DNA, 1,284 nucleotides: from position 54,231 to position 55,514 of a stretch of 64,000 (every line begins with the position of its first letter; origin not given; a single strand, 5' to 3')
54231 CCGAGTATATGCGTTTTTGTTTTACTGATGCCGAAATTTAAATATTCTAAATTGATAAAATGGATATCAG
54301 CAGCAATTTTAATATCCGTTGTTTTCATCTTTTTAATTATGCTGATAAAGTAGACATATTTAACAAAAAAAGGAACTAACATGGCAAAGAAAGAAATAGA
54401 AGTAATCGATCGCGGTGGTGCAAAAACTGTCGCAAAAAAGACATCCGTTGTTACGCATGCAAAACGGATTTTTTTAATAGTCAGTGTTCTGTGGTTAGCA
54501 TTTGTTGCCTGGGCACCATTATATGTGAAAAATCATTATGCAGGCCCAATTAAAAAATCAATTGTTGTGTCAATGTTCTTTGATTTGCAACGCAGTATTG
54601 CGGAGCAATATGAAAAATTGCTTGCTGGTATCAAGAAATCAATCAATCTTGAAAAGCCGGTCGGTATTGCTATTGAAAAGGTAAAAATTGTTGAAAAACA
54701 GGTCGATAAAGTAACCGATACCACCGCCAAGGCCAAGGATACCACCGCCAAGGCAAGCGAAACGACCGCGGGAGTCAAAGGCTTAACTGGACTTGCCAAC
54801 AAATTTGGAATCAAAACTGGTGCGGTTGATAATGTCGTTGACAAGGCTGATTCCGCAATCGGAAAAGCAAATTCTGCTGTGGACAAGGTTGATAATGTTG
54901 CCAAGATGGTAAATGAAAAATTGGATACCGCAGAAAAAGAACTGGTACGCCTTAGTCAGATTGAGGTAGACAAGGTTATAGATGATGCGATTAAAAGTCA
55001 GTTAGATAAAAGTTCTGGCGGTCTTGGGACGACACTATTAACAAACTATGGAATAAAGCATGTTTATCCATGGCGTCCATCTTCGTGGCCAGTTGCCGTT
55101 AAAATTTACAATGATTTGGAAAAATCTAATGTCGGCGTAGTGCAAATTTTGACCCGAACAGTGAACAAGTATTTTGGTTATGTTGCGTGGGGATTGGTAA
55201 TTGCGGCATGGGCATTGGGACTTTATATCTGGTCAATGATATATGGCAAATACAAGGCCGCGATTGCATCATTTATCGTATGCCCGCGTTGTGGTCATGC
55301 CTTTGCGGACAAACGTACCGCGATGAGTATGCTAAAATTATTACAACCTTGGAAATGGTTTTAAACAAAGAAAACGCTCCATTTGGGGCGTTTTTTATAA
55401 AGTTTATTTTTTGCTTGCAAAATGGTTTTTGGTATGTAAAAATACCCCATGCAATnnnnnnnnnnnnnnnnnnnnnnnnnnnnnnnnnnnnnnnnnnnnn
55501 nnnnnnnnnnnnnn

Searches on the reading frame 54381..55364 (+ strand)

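Call 14: search_protein_families(library=pfam, proteins=[window:54381-55364:+], max_evalue=0.01)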
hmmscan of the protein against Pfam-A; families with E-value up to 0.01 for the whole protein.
window:54381-55364:+ (327 aa): 1 family
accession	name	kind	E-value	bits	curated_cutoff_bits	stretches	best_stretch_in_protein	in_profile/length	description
PF25623.1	T4_CASP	-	0.0046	17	27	0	74-132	97-154/247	T4-phage like capsid assembly scaffolding protein family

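Call 17: search_protein_families(library=ncbifam, proteins=[window:54381-55364:+], max_evalue=0.05)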
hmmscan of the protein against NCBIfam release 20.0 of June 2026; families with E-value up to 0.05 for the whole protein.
window:54381-55364:+ (327 aa): 0 families
